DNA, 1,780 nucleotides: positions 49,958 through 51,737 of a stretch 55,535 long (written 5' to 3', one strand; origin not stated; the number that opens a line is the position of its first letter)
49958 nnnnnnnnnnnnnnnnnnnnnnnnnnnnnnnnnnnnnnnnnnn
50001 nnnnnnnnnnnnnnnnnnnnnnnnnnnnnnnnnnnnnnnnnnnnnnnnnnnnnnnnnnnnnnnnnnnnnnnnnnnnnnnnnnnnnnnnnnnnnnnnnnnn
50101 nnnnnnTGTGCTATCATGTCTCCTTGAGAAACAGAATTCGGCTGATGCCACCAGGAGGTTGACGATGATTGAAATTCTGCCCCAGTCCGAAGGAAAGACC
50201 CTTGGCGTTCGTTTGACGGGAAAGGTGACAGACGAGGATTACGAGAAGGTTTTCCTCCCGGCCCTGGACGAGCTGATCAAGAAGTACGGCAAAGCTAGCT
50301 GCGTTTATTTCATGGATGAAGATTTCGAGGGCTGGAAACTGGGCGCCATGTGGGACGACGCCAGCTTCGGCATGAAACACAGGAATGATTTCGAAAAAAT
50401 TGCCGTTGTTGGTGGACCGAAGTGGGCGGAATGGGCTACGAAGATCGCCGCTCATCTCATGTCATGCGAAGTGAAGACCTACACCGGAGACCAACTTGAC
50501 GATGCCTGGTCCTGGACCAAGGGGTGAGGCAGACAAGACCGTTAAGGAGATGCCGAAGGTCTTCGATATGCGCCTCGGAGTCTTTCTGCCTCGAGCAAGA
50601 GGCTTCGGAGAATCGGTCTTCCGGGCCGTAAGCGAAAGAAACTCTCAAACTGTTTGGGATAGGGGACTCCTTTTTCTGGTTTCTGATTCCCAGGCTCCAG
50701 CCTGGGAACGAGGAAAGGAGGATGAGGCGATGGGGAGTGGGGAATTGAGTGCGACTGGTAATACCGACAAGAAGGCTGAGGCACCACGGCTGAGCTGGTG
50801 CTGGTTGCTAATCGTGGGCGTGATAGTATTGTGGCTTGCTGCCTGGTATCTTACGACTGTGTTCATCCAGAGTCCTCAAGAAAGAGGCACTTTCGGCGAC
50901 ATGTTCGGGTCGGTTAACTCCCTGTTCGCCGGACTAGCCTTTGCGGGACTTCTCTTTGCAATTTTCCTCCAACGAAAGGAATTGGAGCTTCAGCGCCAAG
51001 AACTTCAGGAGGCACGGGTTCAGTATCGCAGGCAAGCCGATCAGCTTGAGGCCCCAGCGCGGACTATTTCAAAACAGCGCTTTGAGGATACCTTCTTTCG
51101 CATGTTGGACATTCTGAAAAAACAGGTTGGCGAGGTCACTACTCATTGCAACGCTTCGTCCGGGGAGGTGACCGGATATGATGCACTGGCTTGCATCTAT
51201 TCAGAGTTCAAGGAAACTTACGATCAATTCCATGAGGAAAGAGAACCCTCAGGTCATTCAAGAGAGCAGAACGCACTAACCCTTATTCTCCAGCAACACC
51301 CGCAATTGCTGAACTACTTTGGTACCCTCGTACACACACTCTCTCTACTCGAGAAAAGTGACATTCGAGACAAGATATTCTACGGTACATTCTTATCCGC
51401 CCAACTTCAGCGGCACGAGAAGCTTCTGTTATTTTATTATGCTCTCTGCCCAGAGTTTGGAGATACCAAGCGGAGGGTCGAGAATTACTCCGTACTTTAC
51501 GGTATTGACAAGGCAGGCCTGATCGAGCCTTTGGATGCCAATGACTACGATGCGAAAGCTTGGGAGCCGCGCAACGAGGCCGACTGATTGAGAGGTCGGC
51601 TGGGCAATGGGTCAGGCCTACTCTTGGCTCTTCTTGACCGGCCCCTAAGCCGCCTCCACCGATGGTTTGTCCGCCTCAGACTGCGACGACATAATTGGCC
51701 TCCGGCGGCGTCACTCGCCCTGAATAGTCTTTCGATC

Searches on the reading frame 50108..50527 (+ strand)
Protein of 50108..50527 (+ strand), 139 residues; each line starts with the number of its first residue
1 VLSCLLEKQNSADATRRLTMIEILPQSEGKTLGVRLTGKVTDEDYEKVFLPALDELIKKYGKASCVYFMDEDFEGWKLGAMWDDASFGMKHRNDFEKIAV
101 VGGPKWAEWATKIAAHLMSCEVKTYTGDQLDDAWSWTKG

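Call 4: search_protein_families(library=pfam, proteins=[window:50108-50527:+], max_evalue=0.01)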
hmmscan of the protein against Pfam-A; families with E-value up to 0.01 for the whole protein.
window:50108-50527:+ (139 aa): 1 family
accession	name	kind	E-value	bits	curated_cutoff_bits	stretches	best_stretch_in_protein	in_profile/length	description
PF11964.13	SpoIIAA-like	-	5.4e-31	107.9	25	1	32-137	2-105/106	SpoIIAA-like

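Call 5: search_protein_families(library=padloc, proteins=[window:50108-50527:+], max_evalue=0.01)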
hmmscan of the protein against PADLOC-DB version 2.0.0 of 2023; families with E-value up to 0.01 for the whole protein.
window:50108-50527:+ (139 aa): 0 families

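Call 25: search_solved_structures(query=window:50165-50527:+, max_evalue=0.01)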
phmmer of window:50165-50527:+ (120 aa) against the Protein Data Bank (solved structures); distinct sequences matched with E-value up to 0.01: 4.
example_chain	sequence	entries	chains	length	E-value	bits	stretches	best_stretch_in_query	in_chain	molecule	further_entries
2ook_A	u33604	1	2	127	3e-18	69.4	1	16-118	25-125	Hypothetical protein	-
2q3l_A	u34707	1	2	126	3.7e-13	52.9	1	13-115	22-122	Uncharacterized protein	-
3cmu_A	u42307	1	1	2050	1.5e-05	28.4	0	10-51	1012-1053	Protein recA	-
9vus_A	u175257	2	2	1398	0.0088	19.4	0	31-82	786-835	Soluble cytochrome b562,2-oxoglutarate receptor 1,Soluble cytochrome b562,2-oxoglutarate r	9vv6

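Call 39: search_protein_families(library=ncbifam, proteins=[window:50165-50527:+], max_evalue=0.01)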
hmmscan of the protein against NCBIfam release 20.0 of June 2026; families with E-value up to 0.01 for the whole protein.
window:50165-50527:+ (120 aa): 0 families

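Call 40: search_protein_families(library=phrogs, proteins=[window:50165-50527:+], max_evalue=0.01)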
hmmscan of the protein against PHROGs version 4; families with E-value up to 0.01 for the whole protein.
window:50165-50527:+ (120 aa): 0 families

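Call 54: find_homologous_proteins(query=window:50165-50527:+, max_evalue=0.00001)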
Query window:50165-50527:+ (120 aa): 112 proteins with E <= 0.00001 among 117 candidates.
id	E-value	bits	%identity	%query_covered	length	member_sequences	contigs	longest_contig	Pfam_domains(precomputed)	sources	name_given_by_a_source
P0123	2.6e-76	272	98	100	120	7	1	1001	PF11964.14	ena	-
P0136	1.1e-63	231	82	99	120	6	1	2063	PF11964.14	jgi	jgi:hypothetical protein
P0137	1.3e-62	227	81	100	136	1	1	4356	PF11964.14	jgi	jgi:hypothetical protein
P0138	3.3e-60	220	75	100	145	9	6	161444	PF11964.14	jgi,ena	jgi:SpoIIAA-like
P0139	8.6e-60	218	78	99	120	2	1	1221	PF11964.14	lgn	-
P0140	1.5e-59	218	74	100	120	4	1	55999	PF11964.14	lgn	-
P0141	3.9e-59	216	76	99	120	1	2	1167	PF11964.14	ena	-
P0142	4.2e-59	216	75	99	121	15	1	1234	PF11964.14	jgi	jgi:hypothetical protein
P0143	4.5e-59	216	75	99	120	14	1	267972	PF11964.14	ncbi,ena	-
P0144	5.3e-59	216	73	100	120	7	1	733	PF11964.14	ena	-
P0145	1.6e-58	214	73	100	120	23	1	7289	PF11964.14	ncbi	ncbi:MAG: STAS/SEC14 domain-containing protein [Pseudomonadota bacterium]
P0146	4.2e-58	213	73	100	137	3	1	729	PF11964.14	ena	-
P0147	2.7e-57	210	74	100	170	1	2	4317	PF11964.14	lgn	-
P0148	1.0e-56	208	71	99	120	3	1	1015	PF11964.14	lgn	-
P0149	2.6e-56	207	71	99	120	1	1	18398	PF11964.14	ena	-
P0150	4.9e-56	206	71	98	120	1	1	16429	PF11964.14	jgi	-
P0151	5.1e-56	206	69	99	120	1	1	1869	PF11964.14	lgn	-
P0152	7.3e-56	206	72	100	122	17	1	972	PF11964.14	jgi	jgi:hypothetical protein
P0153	2.0e-55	204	71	100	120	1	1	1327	PF11964.14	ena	-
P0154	2.4e-55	204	70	99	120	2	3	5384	PF11964.14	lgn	-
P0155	2.0e-54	201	66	99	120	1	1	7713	PF11964.14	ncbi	-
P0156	3.9e-54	200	70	99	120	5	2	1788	PF11964.14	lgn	-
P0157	1.3e-53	198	72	100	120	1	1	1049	PF11964.14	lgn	-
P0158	6.4e-52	193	69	99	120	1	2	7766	PF11964.14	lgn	-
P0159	9.5e-51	189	65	100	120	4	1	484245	PF11964.14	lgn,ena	-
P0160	1.3e-50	189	67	100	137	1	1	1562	PF11964.14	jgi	jgi:hypothetical protein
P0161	4.6e-50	187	66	99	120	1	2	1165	PF11964.14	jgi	jgi:hypothetical protein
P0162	5.3e-50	187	63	100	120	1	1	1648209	PF11964.14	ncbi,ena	-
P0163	1.5e-49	185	64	98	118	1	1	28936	PF11964.14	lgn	-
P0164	5.4e-48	180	62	99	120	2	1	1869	PF11964.14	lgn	-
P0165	3.6e-45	171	60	99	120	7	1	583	PF11964.14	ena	-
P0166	3.7e-45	171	59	99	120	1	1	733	PF11964.14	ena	-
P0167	4.6e-45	171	59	100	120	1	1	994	PF11964.14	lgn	-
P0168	7.0e-45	170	60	98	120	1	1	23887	PF11964.14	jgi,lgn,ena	-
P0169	6.3e-44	167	58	99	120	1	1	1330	PF11964.14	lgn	-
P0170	1.9e-43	166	61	99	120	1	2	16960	PF11964.14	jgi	jgi:SpoIIAA-like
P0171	2.2e-43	165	58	100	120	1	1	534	PF11964.14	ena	-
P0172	2.3e-43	165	60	98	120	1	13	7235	PF11964.14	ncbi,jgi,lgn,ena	-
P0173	6.9e-43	164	57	98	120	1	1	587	PF11964.14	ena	-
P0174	9.9e-43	163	55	99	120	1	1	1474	PF11964.14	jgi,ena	-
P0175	3.2e-42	162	59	99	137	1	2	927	PF11964.14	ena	-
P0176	7.5e-42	160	56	98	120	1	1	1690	PF11964.14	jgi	-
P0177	8.2e-42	160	56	99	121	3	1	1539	PF11964.14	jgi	jgi:hypothetical protein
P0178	9.9e-42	160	61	99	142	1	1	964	PF11964.14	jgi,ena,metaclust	metaclust:\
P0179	1.1e-41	160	58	99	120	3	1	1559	PF11964.14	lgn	-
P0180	1.5e-41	159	57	99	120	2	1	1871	PF11964.14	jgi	jgi:hypothetical protein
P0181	3.8e-41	158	57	100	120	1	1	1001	PF11964.14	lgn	-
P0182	4.9e-41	158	58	98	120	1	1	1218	PF11964.14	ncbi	-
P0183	5.8e-41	157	56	98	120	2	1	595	PF11964.14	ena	-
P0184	1.3e-40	156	58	99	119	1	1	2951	PF11964.14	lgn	-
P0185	1.6e-40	156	58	100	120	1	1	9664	PF11964.14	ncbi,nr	ncbi:MAG: STAS/SEC14 domain-containing protein [bacterium]|nr:STAS/SEC14 domain-containing protein [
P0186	6.0e-40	154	51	99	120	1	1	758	PF11964.14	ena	-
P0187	7.2e-40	154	54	100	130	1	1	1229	PF11964.14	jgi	jgi:hypothetical protein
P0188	8.1e-40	154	56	99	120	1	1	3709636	PF11964.14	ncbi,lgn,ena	-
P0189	1.1e-39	153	52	99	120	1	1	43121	PF11964.14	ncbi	ncbi:STAS/SEC14 domain-containing protein [Thermodesulfobacteriota bacterium]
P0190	7.2e-39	151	55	98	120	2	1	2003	PF11964.14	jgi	jgi:hypothetical protein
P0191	1.3e-38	150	53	100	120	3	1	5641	PF11964.14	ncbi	-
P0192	3.0e-38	149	56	98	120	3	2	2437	PF11964.14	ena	-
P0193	4.4e-38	148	57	100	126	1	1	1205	PF11964.14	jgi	jgi:hypothetical protein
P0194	6.7e-38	148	52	99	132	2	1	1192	PF11964.14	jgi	jgi:hypothetical protein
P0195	7.6e-38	147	55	99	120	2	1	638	PF11964.14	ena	-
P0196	9.9e-38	147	57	99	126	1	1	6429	PF11964.14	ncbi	-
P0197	1.7e-37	146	54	100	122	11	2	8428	PF11964.14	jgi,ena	-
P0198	2.1e-37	146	48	99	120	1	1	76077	PF11964.14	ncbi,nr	ncbi:MAG: STAS/SEC14 domain-containing protein [Candidatus Omnitrophota bacterium]|nr:STAS/SEC14 dom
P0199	2.1e-37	146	50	98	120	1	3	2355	PF11964.14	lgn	-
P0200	3.1e-37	145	50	99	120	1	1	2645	PF11964.14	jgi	jgi:hypothetical protein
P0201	3.4e-37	145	54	100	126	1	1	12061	PF11964.14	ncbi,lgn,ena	-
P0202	4.9e-37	145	55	99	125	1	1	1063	PF11964.14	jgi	jgi:hypothetical protein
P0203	5.5e-37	145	53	100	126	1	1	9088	PF11964.14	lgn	-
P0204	6.7e-37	144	53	100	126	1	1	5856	PF11964.14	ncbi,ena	-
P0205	1.2e-36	143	56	100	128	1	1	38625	PF11964.14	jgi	jgi:hypothetical protein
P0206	1.3e-36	143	53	100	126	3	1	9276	PF11964.14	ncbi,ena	-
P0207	1.7e-36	143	50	99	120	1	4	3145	PF11964.14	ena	-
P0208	2.0e-36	143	50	98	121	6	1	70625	PF11964.14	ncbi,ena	-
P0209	2.2e-36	143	51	100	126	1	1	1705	PF11964.14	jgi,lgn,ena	-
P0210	2.3e-36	143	51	99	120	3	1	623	PF11964.14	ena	-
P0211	2.6e-36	142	50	99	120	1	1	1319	PF11964.14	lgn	-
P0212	6.0e-36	141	51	100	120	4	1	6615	PF11964.14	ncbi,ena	-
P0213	6.9e-36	141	54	98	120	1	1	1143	PF11964.14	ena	-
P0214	7.5e-36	141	50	99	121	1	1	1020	PF11964.14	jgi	jgi:hypothetical protein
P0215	1.1e-35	140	53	100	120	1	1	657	PF11964.14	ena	-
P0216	1.2e-35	140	53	100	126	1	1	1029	PF11964.14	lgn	-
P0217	1.4e-35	140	51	98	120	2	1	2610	PF11964.14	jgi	jgi:hypothetical protein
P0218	1.4e-35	140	53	100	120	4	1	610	PF11964.14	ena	-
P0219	1.6e-35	140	52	100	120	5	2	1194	PF11964.14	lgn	-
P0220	1.6e-35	140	52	100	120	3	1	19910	PF11964.14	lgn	-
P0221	1.8e-35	140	51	98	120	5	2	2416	PF11964.14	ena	-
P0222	5.2e-35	138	50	99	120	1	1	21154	PF11964.14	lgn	-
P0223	5.4e-35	138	52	100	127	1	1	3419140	PF11964.14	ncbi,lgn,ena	-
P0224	7.1e-35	138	46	99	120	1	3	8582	PF11964.14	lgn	-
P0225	8.4e-35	138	52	100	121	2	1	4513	PF11964.14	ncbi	-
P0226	3.4e-34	136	50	100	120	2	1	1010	PF11964.14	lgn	-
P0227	5.2e-34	135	50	99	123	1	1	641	PF11964.14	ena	-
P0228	7.3e-34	135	52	98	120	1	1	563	PF11964.14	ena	-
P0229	1.4e-31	127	45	99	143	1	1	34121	PF11964.14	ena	-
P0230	2.2e-30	123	69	67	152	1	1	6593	PF11964.14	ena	-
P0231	7.2e-29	118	44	99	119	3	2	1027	PF11964.14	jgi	-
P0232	1.1e-28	118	46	98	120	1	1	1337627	PF11964.14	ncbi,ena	-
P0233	1.2e-23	101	44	98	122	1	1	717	PF11964.14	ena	-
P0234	2.3e-23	101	42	98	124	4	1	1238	PF11964.14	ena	-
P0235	1.2e-20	92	40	98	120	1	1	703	PF11964.14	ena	-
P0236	2.7e-20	91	37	99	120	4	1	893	PF11964.14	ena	-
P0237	1.1e-19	89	51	57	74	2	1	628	PF11964.14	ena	-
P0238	2.0e-17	81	39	98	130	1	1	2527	PF11964.14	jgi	jgi:hypothetical protein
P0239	2.0e-15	75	35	97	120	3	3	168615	PF11964.14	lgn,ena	-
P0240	7.3e-14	70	33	98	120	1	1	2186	PF11964.14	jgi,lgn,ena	jgi:hypothetical protein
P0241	8.4e-14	70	37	88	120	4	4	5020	PF11964.14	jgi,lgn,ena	-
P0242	2.1e-12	65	34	88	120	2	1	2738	PF11964.14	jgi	jgi:SpoIIAA-like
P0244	7.1e-12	63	35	88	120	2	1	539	PF11964.14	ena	-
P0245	1.7e-11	62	32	98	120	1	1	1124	PF11964.14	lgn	-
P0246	2.6e-11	62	34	88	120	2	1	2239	PF11964.14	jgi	jgi:hypothetical protein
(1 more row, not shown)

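Call 55: find_encoding_contigs(protein=P0138, flank=7000, max_places=3)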
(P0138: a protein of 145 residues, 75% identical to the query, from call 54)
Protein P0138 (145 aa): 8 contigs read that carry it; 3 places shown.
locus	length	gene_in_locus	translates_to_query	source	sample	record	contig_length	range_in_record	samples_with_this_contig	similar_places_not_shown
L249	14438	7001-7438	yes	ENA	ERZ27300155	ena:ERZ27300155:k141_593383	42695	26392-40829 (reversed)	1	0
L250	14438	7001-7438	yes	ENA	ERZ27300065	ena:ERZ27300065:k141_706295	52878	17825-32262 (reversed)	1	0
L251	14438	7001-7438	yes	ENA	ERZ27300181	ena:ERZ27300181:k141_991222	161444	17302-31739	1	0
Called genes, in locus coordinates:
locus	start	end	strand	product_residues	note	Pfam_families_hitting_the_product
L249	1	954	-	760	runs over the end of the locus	PF22548:AEP-TOTE, PF00270:DEAD, PF04851:ResIII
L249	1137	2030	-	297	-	PF04434:SWIM (weak)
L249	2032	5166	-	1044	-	PF12419:DUF3670, PF00176:SNF2-rel_dom, PF00270:DEAD (faint), PF04851:ResIII, PF00271:Helicase_C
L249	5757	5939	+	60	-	-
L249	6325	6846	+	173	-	-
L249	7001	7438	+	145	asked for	PF11964:SpoIIAA-like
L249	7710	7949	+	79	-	-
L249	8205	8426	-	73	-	-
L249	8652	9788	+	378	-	PF00072:Response_reg, PF07228:SpoIIE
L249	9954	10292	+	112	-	PF01740:STAS, PF13466:STAS_2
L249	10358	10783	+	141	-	PF13581:HATPase_c_2, PF02518:HATPase_c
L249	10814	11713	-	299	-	PF03692:CxxCxxCC (weak)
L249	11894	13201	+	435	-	PF00815:Histidinol_dh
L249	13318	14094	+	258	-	PF00106:adh_short, PF08659:KR, PF13561:adh_short_C2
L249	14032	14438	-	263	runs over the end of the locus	PF13353:Fer4_12, PF04055:Radical_SAM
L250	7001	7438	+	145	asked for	PF11964:SpoIIAA-like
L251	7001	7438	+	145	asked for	PF11964:SpoIIAA-like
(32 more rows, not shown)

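Call 56: find_encoding_contigs(protein=P0143, flank=7000, max_places=2)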
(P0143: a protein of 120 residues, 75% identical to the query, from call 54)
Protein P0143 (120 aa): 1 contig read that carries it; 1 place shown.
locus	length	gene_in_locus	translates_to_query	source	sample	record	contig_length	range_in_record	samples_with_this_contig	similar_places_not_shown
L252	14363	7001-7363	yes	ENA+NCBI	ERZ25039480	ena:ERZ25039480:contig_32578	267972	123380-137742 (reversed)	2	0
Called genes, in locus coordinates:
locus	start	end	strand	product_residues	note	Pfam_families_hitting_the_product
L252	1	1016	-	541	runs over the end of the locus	PF00672:HAMP, PF00211:Guanylate_cyc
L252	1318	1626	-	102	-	-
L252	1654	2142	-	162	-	PF04199:Cyclase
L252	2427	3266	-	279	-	PF01734:Patatin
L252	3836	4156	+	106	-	PF08803:ydhR (weak)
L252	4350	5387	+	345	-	-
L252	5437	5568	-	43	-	-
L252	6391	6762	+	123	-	-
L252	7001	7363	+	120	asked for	PF11964:SpoIIAA-like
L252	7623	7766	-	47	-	-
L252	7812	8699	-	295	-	PF03150:CCP_MauG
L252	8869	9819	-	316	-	-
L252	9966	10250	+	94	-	-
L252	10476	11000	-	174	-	PF25087:GMPPB_C (faint), PF00132:Hexapep, PF25084:LbH_EIF2B (faint), PF14602:Hexapep_2 (faint), PF00132:Hexapep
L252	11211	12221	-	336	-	PF13384:HTH_23, PF13518:HTH_28, PF13551:HTH_29, PF13565:HTH_32, PF13592:HTH_33, PF13358:DDE_3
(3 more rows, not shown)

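Call 65: find_encoding_contigs(protein=P0137, flank=5000, max_places=2)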
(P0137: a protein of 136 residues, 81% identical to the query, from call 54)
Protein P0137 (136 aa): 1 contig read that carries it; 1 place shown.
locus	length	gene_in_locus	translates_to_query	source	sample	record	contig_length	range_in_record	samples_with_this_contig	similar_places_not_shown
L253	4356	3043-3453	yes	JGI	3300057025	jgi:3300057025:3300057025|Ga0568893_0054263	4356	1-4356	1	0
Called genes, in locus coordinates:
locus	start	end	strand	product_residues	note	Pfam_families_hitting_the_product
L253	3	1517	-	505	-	?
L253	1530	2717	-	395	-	PF25917:BSH_RND, PF25973:BSH_CzcB (weak), PF25876:HH_MFP_RND (weak), PF25989:YknX_C (faint), PF25944:Beta-barrel_RND, PF25954:Beta-barrel_RND_2 (weak), PF25967:RND-MFP_C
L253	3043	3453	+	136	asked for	PF11964:SpoIIAA-like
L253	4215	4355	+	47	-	?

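Call 66: find_encoding_contigs(protein=P0140, flank=7000, max_places=2)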
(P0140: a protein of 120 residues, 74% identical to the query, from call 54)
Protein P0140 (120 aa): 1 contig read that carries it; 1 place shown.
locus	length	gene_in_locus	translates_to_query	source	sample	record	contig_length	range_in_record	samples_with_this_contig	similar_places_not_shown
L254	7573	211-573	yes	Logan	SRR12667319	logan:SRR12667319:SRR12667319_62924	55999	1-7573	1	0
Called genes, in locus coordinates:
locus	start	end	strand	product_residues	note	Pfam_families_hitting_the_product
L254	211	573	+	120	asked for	PF11964:SpoIIAA-like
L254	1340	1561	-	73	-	-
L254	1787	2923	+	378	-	PF00072:Response_reg, PF07228:SpoIIE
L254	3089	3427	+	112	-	PF01740:STAS, PF13466:STAS_2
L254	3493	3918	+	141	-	PF13581:HATPase_c_2, PF02518:HATPase_c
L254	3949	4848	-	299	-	PF03692:CxxCxxCC (weak)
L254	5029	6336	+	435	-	PF00815:Histidinol_dh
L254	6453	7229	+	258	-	PF00106:adh_short, PF08659:KR, PF13561:adh_short_C2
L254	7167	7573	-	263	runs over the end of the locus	PF13353:Fer4_12, PF04055:Radical_SAM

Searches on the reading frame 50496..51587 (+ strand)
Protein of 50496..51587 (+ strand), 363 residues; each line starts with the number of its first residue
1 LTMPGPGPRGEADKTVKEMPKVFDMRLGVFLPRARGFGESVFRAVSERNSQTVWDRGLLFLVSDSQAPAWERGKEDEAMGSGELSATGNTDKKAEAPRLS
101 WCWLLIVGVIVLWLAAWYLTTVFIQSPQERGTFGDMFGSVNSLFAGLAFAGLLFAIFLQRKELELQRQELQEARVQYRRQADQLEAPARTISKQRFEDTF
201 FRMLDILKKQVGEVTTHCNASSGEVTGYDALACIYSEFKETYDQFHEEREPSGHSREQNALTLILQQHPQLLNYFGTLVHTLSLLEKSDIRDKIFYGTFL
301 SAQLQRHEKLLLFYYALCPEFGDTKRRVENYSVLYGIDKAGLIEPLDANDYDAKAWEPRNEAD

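Call 4: search_protein_families(library=pfam, proteins=[window:50496-51587:+], max_evalue=0.01)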
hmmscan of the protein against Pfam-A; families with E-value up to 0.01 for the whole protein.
window:50496-51587:+ (363 aa): 1 family
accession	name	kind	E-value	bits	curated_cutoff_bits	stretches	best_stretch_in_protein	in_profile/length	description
PF16872.10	putAbiC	-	1.3e-07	32.4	22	1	268-334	3-72/80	Putative phage abortive infection protein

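Call 5: search_protein_families(library=padloc, proteins=[window:50496-51587:+], max_evalue=0.01)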
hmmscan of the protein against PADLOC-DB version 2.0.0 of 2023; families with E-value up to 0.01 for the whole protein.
window:50496-51587:+ (363 aa): 1 family
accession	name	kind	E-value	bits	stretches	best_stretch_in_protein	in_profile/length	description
PDLC02351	AbiP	-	0.00058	17.9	0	273-324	113-166/223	AbiP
